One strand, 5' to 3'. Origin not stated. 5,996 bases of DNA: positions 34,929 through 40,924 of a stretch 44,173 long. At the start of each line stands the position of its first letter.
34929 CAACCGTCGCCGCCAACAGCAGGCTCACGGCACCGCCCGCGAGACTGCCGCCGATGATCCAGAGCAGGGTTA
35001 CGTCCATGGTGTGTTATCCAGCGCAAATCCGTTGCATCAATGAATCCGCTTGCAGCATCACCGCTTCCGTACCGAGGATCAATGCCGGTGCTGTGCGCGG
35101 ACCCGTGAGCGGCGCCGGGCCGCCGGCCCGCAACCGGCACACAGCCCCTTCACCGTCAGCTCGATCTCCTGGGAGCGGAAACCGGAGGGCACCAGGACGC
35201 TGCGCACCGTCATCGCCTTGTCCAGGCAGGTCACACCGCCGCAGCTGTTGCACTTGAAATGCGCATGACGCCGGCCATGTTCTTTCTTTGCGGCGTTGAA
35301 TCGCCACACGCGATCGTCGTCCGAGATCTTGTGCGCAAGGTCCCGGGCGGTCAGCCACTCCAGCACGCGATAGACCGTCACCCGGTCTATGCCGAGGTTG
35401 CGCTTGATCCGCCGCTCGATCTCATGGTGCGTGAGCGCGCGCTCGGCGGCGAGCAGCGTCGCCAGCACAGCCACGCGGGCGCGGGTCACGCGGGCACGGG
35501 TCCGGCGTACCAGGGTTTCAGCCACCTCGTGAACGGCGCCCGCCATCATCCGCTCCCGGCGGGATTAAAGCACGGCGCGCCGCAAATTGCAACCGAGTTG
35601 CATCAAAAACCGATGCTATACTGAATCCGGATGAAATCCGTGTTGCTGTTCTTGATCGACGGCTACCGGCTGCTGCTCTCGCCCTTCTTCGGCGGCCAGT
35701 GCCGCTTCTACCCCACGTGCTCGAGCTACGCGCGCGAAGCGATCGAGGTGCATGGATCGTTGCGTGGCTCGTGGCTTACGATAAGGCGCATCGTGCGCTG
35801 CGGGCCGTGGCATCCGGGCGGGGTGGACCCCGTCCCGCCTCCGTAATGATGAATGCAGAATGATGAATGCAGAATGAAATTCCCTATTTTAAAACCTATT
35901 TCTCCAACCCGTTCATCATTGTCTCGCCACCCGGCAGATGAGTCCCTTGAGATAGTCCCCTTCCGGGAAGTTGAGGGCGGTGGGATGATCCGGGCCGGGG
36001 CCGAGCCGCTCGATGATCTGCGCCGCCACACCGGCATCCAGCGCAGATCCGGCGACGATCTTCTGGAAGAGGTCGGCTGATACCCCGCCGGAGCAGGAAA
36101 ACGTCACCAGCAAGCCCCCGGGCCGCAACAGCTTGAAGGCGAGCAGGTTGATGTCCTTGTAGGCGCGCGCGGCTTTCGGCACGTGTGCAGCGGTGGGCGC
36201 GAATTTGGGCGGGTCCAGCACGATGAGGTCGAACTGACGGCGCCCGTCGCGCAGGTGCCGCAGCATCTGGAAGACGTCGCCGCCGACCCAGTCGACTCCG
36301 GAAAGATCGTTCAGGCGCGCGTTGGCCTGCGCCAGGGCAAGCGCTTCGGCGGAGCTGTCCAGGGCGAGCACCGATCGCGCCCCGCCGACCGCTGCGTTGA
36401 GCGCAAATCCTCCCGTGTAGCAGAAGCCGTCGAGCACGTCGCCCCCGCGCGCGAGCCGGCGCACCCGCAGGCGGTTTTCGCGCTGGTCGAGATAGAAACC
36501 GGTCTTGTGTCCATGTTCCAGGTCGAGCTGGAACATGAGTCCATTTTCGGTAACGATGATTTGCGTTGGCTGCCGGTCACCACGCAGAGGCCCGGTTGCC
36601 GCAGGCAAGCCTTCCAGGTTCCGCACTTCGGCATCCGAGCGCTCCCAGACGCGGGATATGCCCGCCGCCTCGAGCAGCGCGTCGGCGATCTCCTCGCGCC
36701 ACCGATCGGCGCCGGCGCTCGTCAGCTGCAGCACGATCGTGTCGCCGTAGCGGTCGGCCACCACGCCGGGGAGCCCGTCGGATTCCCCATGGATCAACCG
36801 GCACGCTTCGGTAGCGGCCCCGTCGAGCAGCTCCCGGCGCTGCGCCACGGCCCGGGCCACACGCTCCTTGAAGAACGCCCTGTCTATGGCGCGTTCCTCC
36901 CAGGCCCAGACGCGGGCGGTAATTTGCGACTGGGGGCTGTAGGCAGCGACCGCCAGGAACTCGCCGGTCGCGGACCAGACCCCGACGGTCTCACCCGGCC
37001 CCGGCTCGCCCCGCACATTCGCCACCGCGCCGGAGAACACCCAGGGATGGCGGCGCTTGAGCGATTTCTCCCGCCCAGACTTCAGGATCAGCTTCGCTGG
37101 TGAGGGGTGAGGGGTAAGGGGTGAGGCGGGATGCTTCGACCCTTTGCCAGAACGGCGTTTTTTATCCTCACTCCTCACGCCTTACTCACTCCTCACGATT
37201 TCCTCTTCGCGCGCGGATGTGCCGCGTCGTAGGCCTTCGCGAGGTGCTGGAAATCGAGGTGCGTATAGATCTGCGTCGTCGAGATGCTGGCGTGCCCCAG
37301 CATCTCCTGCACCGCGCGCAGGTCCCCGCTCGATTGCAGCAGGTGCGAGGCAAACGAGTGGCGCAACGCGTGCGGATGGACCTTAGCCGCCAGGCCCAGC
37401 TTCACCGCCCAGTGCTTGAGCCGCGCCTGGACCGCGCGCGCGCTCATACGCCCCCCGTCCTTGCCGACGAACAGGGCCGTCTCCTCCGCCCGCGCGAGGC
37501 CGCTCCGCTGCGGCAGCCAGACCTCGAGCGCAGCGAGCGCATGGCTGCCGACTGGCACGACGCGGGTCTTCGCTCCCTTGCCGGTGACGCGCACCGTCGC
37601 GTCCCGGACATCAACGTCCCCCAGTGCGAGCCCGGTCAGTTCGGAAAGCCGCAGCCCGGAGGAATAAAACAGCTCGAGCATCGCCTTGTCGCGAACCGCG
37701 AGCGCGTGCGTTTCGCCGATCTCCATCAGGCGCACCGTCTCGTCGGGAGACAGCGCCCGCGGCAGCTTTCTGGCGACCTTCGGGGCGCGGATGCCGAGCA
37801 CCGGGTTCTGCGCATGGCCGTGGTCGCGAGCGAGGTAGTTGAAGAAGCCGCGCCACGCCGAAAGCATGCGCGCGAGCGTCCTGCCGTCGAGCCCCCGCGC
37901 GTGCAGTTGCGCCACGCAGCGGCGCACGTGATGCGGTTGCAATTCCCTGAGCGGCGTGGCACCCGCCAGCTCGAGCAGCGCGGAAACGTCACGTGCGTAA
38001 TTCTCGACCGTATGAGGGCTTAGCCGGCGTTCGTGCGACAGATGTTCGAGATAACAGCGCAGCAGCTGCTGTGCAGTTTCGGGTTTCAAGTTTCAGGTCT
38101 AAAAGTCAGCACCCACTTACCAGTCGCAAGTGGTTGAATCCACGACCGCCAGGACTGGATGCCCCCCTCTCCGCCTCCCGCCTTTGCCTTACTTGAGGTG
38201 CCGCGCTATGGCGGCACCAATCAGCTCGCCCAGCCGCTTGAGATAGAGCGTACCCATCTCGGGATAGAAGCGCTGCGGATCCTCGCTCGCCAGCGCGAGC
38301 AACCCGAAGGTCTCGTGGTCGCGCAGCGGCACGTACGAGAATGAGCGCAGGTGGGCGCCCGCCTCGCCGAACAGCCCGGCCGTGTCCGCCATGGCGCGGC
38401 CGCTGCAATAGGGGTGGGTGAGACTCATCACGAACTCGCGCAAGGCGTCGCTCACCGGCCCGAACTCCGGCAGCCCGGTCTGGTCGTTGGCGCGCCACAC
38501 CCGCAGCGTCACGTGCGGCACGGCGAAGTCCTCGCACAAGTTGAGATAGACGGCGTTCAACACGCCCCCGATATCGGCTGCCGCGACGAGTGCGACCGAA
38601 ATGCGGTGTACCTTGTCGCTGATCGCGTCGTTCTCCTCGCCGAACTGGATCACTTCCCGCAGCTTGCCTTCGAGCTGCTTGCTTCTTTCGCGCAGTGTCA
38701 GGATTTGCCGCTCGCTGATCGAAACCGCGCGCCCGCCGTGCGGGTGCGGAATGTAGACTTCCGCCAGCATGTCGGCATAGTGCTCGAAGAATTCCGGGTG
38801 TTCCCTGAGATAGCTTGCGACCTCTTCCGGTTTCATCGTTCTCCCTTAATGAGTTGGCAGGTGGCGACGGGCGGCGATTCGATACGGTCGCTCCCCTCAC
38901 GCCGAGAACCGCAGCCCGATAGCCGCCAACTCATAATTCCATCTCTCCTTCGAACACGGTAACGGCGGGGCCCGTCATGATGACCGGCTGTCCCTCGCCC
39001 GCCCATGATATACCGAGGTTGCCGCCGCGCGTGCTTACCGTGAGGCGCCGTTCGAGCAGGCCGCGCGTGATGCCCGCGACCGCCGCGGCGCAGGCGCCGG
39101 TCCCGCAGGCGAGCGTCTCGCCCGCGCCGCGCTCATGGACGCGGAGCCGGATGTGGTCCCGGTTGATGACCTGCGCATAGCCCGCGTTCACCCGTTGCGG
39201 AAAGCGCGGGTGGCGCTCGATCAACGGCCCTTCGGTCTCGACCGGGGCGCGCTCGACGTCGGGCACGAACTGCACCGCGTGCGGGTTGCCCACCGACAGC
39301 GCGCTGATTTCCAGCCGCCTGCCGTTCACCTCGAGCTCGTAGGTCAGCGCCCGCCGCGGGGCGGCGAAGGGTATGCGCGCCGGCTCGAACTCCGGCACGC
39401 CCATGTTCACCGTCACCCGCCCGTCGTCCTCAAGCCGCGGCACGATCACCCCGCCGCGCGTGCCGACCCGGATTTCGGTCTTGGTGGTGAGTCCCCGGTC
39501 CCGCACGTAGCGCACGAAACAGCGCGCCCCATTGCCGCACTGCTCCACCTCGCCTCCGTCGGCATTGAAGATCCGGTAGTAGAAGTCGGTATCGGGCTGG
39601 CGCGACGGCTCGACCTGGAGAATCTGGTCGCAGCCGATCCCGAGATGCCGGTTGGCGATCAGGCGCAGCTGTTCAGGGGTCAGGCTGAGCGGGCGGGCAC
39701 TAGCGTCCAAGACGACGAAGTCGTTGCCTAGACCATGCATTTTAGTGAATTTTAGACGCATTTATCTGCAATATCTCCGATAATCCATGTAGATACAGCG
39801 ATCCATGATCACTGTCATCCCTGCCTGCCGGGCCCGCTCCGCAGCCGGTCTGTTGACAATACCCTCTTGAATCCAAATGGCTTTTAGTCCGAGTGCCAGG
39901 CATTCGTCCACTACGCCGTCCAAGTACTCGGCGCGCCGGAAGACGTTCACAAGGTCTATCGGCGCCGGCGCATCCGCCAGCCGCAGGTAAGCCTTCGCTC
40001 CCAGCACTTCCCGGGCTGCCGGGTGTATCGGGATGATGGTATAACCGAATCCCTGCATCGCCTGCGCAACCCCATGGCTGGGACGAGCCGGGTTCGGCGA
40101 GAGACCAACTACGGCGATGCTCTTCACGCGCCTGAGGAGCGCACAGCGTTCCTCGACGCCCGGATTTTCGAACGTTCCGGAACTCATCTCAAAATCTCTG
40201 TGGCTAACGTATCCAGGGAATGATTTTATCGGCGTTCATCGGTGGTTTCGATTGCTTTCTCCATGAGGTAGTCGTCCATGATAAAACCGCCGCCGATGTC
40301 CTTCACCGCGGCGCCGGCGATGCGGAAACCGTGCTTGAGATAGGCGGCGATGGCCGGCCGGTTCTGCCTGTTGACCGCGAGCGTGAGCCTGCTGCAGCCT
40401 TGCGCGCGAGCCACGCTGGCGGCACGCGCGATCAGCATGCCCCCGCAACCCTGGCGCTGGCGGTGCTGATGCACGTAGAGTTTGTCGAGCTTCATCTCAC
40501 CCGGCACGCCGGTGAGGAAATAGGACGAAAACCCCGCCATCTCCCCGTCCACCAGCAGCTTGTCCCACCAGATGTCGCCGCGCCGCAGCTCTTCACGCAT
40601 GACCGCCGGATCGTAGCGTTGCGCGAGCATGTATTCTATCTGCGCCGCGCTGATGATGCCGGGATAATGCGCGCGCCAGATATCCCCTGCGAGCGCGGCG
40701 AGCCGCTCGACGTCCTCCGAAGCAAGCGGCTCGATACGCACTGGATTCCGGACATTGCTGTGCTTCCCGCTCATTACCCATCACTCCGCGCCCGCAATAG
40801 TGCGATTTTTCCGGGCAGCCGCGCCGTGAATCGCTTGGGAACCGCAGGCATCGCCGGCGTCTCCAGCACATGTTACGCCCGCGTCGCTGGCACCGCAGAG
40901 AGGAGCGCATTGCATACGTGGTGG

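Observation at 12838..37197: Family of heptad-periodic palindromic elements occupying intercistronic gaps of core operons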

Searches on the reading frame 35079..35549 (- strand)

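Call 64: search_protein_families(library=pfam, proteins=[window:35079-35549:-], max_evalue=0.00001)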
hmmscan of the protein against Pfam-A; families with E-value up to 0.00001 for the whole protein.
window:35079-35549:- (156 aa): 1 family
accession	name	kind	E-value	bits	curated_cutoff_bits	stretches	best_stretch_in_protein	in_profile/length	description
PF01475.25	FUR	-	6.4e-12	46.1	23.1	1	19-112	4-96/121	Ferric uptake regulator family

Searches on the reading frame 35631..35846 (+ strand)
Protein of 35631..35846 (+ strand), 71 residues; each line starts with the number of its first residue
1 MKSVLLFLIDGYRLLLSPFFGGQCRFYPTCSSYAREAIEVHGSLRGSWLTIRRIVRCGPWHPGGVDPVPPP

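Call 65: search_protein_families(library=pfam, proteins=[window:35631-35846:+], max_evalue=0.00001)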
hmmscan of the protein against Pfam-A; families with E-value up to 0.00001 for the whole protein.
window:35631-35846:+ (71 aa): 1 family
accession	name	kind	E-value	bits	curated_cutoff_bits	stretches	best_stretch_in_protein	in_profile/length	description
PF01809.23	YidD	-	3.7e-30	104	27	1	3-68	2-67/67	Putative membrane protein insertion efficiency factor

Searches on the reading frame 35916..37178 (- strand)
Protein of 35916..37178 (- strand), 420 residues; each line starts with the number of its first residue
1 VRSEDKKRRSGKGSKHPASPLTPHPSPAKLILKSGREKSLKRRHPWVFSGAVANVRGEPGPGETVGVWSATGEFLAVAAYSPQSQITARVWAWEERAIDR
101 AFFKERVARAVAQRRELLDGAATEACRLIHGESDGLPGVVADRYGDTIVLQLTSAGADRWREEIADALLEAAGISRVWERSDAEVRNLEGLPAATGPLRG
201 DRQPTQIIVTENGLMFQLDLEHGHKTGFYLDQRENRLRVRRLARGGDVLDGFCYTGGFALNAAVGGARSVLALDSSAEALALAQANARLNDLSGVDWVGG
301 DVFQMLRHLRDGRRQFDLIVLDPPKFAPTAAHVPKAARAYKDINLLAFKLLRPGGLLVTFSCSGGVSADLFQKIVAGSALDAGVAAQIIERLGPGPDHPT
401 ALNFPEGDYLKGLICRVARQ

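Call 16: search_protein_families(library=pfam, proteins=[window:35916-37178:-])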
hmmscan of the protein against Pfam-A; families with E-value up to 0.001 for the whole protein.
window:35916-37178:- (420 aa): 10 families
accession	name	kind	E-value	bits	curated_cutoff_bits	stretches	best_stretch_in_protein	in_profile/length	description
PF10672.15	Methyltrans_SAM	-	1.3e-24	87.4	27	1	139-378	17-255/286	S-adenosylmethionine-dependent methyltransferase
PF17785.7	PUA_3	-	4.3e-20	71.7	22.6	1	30-93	1-64/64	PUA-like domain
PF13847.12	Methyltransf_31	-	2.5e-10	40.6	27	1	245-378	4-126/145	Methyltransferase domain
PF03602.21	Cons_hypoth95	-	6.1e-08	33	24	1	244-327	41-124/182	Conserved hypothetical protein 95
PF09445.16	Methyltransf_15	-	6.6e-08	32.7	22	1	248-325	4-81/165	RNA cap guanine-N2 methyltransferase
PF02475.24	TRM5-TYW2_MTfase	-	1.2e-07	32.3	28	1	208-342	2-129/164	TRM5/TYW2 methyltransferase domain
PF13649.12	Methyltransf_25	-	5.5e-06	27.4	27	1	248-321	1-70/97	Methyltransferase domain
PF05175.20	MTS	-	1.9e-05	24.8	23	1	244-357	31-136/170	Methyltransferase small domain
PF08241.18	Methyltransf_11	-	0.00022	22.2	21.2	1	253-358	5-94/95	Methyltransferase domain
PF01728.25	FtsJ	-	0.001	19.5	24.1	0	242-372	19-150/181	FtsJ-like methyltransferase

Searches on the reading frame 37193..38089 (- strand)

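Call 16: search_protein_families(library=pfam, proteins=[window:37193-38089:-])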
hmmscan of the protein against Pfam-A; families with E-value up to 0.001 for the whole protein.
window:37193-38089:- (298 aa): 3 families
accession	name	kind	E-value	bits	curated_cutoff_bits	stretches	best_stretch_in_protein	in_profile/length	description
PF00589.27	Phage_integrase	-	1.3e-53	181.8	27.1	1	113-282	3-172/172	Phage integrase family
PF02899.23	Phage_int_SAM_1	-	2.7e-21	76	22.3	1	13-88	4-81/83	Phage integrase, N-terminal SAM-like domain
PF13495.12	Phage_int_SAM_4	-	9.8e-05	23.1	27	1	14-88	6-80/85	Phage integrase, N-terminal SAM-like domain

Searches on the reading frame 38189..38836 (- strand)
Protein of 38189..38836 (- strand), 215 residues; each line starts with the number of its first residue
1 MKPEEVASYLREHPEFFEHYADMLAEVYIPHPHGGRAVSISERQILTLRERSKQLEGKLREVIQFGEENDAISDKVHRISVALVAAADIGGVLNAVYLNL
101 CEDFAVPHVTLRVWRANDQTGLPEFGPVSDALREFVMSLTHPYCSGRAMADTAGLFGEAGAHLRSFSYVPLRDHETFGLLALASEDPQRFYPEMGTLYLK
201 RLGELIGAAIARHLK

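Call 65: search_protein_families(library=pfam, proteins=[window:38189-38836:-], max_evalue=0.00001)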
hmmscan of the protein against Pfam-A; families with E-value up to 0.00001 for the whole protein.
window:38189-38836:- (215 aa): 1 family
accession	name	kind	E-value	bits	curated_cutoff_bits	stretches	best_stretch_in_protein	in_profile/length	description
PF04340.18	DUF484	-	2.1e-28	100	24.2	1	2-212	7-216/219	Protein of unknown function, DUF484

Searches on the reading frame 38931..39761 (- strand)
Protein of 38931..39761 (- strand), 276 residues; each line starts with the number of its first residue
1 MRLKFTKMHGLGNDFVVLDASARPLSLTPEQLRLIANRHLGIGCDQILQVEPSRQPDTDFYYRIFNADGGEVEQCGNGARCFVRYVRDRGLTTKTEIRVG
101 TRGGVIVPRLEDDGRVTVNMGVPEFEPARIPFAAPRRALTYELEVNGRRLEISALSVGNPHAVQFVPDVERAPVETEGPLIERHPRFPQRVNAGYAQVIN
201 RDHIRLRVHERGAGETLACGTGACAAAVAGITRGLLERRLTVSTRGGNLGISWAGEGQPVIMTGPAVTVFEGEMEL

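Call 65: search_protein_families(library=pfam, proteins=[window:38931-39761:-], max_evalue=0.00001)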
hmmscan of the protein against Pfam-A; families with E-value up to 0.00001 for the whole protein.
window:38931-39761:- (276 aa): 1 family
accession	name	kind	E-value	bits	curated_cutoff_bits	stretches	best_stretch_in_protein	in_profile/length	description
PF01678.24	DAP_epimerase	-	1.2e-65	219.4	34.7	2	154-268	2-120/121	Diaminopimelate epimerase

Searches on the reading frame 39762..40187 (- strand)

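Call 65: search_protein_families(library=pfam, proteins=[window:39762-40187:-], max_evalue=0.00001)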
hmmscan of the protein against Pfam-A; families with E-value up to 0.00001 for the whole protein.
window:39762-40187:- (141 aa): 1 family
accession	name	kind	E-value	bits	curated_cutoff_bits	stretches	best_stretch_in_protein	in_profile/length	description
PF13380.12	CoA_binding_2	-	7.8e-41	139.6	22.8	1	22-136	1-115/116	CoA binding domain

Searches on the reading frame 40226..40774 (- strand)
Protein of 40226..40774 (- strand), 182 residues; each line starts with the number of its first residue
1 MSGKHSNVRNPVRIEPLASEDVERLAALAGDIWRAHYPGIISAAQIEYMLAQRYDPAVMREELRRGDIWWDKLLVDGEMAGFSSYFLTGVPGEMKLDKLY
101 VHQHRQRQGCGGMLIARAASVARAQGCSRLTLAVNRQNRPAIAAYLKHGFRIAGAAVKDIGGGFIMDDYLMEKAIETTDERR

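Call 65: search_protein_families(library=pfam, proteins=[window:40226-40774:-], max_evalue=0.00001)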
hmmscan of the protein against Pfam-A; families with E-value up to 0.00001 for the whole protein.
window:40226-40774:- (182 aa): 3 families
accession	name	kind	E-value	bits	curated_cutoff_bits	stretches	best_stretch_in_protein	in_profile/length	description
PF00583.31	Acetyltransf_1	-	6.1e-15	56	20.7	1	61-150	25-116/116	Acetyltransferase (GNAT) family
PF13508.13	Acetyltransf_7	-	8.5e-10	39.3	27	1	76-151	11-83/84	Acetyltransferase (GNAT) domain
PF13673.13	Acetyltransf_10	-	1.3e-07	32.1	23.6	1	51-156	14-113/128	Acetyltransferase (GNAT) domain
